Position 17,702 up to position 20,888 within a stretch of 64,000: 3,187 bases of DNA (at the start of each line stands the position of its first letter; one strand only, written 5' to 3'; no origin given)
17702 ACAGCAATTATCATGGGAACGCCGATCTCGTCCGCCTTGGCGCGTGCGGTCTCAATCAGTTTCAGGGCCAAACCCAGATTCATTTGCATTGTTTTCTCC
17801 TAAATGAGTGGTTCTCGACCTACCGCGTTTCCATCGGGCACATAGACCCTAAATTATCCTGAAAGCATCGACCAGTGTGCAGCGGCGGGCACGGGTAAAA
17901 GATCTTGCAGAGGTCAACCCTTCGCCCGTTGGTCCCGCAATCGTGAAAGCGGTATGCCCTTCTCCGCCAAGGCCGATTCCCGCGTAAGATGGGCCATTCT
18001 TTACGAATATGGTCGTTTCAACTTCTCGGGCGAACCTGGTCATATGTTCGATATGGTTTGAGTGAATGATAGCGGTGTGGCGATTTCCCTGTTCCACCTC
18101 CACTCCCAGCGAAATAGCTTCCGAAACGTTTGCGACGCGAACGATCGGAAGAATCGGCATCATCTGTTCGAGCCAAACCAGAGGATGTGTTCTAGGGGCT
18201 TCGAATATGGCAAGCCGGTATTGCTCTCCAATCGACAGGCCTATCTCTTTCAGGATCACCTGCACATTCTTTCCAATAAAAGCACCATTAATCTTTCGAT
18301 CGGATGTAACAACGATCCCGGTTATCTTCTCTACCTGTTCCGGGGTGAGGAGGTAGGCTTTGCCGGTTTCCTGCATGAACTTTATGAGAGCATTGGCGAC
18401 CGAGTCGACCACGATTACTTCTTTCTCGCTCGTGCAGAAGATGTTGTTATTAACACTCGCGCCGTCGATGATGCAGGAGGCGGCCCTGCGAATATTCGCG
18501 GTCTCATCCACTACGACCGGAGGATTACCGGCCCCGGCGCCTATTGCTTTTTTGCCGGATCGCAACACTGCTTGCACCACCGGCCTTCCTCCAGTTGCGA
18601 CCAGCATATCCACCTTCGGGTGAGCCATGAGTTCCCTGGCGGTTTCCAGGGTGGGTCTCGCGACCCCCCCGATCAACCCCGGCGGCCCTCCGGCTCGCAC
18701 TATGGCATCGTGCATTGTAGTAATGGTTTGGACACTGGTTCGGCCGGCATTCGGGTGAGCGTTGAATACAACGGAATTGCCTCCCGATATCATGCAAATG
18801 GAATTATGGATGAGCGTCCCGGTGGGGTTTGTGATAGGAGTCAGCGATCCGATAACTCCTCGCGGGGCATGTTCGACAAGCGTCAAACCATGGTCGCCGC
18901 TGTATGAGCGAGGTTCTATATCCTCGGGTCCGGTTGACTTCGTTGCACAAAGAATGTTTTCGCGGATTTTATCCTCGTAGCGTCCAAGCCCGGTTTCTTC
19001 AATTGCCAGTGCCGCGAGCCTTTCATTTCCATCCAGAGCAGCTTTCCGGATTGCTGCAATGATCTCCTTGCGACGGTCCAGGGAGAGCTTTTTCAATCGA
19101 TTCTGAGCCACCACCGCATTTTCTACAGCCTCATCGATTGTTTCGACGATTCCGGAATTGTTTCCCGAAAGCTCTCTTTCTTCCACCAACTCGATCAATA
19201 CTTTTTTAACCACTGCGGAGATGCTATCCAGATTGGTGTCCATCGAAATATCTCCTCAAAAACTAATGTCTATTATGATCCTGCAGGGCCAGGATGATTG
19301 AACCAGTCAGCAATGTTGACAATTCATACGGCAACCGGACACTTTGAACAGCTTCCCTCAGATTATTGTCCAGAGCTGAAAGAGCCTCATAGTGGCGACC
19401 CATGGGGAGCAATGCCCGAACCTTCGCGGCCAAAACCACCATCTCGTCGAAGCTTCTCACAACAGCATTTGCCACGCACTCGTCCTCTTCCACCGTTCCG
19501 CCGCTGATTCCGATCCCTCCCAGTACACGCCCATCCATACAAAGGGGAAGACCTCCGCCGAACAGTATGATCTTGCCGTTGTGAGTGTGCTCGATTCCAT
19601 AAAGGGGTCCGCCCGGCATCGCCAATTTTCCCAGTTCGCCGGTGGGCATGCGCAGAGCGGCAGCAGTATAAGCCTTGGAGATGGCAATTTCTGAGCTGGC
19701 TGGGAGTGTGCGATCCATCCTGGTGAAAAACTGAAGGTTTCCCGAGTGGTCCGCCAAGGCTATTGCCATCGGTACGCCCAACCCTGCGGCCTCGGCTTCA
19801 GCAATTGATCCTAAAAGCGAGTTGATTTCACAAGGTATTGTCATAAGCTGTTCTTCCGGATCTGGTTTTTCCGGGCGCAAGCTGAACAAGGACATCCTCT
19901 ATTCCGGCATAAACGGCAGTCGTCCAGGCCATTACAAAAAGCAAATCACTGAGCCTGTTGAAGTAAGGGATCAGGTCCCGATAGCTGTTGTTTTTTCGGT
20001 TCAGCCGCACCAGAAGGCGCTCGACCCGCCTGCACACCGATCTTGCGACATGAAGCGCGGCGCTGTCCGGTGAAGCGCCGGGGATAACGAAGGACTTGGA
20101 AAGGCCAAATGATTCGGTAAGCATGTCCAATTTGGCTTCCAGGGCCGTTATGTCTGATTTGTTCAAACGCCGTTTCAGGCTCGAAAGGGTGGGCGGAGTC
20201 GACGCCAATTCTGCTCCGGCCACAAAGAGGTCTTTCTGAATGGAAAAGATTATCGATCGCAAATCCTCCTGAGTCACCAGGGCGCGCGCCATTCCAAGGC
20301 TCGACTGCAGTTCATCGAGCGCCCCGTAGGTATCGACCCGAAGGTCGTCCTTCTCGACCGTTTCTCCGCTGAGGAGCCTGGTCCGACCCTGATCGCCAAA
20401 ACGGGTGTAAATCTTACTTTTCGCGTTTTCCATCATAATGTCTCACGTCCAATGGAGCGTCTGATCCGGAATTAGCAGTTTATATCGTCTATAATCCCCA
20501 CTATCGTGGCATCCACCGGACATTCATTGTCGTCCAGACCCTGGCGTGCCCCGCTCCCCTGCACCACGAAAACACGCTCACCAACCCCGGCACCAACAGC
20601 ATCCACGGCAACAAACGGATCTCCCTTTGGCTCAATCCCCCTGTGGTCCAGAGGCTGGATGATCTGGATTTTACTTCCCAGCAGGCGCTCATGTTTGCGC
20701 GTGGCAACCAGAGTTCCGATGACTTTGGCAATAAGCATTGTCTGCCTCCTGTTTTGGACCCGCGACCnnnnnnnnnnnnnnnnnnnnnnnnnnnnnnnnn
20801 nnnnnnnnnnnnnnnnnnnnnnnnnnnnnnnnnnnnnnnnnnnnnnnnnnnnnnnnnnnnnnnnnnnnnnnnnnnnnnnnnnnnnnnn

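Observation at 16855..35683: Intact tRNA-Arg(CCT) and a decayed direct copy bracket exactly the microcompartment locus, suggesting an island that has lost its integrase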

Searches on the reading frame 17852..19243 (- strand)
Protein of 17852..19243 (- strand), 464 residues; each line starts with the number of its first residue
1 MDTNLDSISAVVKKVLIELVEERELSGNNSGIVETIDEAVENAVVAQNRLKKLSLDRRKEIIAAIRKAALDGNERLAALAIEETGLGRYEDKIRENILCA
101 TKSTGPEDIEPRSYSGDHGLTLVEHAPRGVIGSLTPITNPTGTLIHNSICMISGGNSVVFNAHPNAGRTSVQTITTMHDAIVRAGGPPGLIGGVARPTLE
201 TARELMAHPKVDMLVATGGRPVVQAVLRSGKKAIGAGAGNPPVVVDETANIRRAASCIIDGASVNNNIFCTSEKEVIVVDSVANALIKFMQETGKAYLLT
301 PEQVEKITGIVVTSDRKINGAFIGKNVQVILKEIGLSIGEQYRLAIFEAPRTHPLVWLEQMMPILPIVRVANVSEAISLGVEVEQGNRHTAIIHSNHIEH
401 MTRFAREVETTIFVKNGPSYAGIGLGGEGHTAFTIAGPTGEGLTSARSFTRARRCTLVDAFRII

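Call 7: search_protein_families(library=pfam, proteins=[window:17852-19243:-])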
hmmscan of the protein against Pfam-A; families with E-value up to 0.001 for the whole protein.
window:17852-19243:- (464 aa): 1 family
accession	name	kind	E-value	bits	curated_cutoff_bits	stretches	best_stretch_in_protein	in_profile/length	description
PF00171.27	Aldedh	-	8.1e-33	114.1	23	1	33-419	28-426/461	Aldehyde dehydrogenase family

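Call 72: search_protein_families(library=ncbifam, max_evalue=0.00001, proteins=[window:17852-19243:-])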
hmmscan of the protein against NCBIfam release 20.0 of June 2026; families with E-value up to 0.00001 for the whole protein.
window:17852-19243:- (464 aa): 25 families
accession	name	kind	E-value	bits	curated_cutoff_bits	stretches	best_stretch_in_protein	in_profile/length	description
NF011927.0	PRK15398.1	subfamily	1.9e-186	620.3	403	1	6-463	4-464/465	aldehyde dehydrogenase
NF010378.0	PRK13805.1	equivalog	4.1e-76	256.5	951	1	33-422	13-409/872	bifunctional acetaldehyde-CoA/alcohol dehydrogenase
TIGR02518.1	EutH_ACDH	equivalog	3.4e-72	243.9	620.1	1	37-439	11-420/488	acetaldehyde dehydrogenase (acetylating)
NF047625.1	AcylSulfactDhSauS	equivalog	1.3e-48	166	600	1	34-416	4-394/464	acylating sulfoacetaldehyde dehydrogenase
NF040648.1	lactal_redase_Meth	equivalog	8.6e-27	94.3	650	1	34-419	33-426/463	lactaldehyde dehydrogenase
TIGR03250.1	PhnAcAld_DH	equivalog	2.7e-19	69.2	635.65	1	126-420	138-434/472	phosphonoacetaldehyde dehydrogenase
NF042993.1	AlphKGSA_gudD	equivalog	1.2e-17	63.8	770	1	31-417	39-440/481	alpha-ketoglutaric semialdehyde dehydrogenase GucD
NF052305.1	DioxValDhHalo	equivalog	2.1e-16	59.9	750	1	34-294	43-308/483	2,5-dioxovalerate dehydrogenase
NF050084.1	pip_6_carb_DH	equivalog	6.9e-16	58.2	730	1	33-430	18-437/475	L-piperidine-6-carboxylate dehydrogenase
NF006916.0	PRK09407.1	equivalog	2.5e-15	56.1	521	1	21-295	43-323/526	succinic semialdehyde dehydrogenase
NF006992.0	PRK09457.1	subfamily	3.4e-15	55.7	514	1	28-417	31-431/487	succinylglutamate-semialdehyde dehydrogenase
NF047626.1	SulfactDhSafD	equivalog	4.4e-15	55.7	700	1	32-420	21-419/454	sulfoacetaldehyde dehydrogenase SafD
TIGR01237.1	D1pyr5carbox2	equivalog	1.1e-12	47.6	659.65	1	33-410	68-461/511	L-glutamate gamma-semialdehyde dehydrogenase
TIGR02299.1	HpaE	equivalog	1.9e-12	46.5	638.35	1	21-295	25-303/488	5-carboxymethyl-2-hydroxymuconate semialdehyde dehydrogenase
NF010000.0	PRK13473.1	subfamily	2.5e-12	46.2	615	1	31-296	36-306/475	aminobutyraldehyde dehydrogenase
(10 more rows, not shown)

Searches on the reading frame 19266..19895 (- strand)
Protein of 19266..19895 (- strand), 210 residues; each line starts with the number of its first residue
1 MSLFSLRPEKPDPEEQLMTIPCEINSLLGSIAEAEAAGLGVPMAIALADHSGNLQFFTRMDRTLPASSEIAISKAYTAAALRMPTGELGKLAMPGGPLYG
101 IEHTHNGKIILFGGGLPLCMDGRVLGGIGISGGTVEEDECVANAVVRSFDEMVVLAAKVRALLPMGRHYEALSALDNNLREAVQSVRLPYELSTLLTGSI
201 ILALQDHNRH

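Call 7: search_protein_families(library=pfam, proteins=[window:19266-19895:-])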
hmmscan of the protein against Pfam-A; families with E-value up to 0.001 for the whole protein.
window:19266-19895:- (210 aa): 1 family
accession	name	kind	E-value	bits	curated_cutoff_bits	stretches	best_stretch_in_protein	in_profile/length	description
PF03928.20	HbpS-like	-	2e-36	125.3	25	1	27-146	8-127/128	Haem degrading protein HbpS-like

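Call 72: search_protein_families(library=ncbifam, max_evalue=0.00001, proteins=[window:19266-19895:-])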
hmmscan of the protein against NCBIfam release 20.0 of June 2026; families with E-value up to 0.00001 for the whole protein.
window:19266-19895:- (210 aa): 1 family
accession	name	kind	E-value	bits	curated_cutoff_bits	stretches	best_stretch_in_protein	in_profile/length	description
NF007275.0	PRK09732.1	equivalog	1.1e-09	38.2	246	1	36-145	23-128/134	hypothetical protein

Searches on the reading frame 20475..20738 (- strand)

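Call 7: search_protein_families(library=pfam, proteins=[window:20475-20738:-])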
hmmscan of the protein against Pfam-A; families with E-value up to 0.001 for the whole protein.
window:20475-20738:- (88 aa): 1 family
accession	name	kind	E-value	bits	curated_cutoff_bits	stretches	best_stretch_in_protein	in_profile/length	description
PF03319.19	EutN_CcmL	-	2.1e-31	108.7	25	1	1-84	1-83/83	Ethanolamine utilisation protein EutN/carboxysome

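Call 72: search_protein_families(library=ncbifam, max_evalue=0.00001, proteins=[window:20475-20738:-])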
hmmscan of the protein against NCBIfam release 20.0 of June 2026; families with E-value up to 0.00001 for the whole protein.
window:20475-20738:- (88 aa): 4 families
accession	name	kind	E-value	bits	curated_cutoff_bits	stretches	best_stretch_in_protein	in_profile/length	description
NF053795.1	beta_CO2some_L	equivalog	6.3e-23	81.1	125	1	1-87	1-86/99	beta-carboxysome shell vertex protein CcmL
NF011992.0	PRK15448.1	equivalog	1.2e-17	63.8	118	1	1-86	1-85/95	ethanolamine utilization microcompartment protein EutN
TIGR02703.2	carboxysome_A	equivalog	5.3e-14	52.3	120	1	1-85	1-79/81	alpha-carboxysome shell vertex protein CsoS4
TIGR02704.1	carboxysome_B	equivalog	5.3e-13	49.2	88.9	1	1-85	1-78/80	carboxysome peptide B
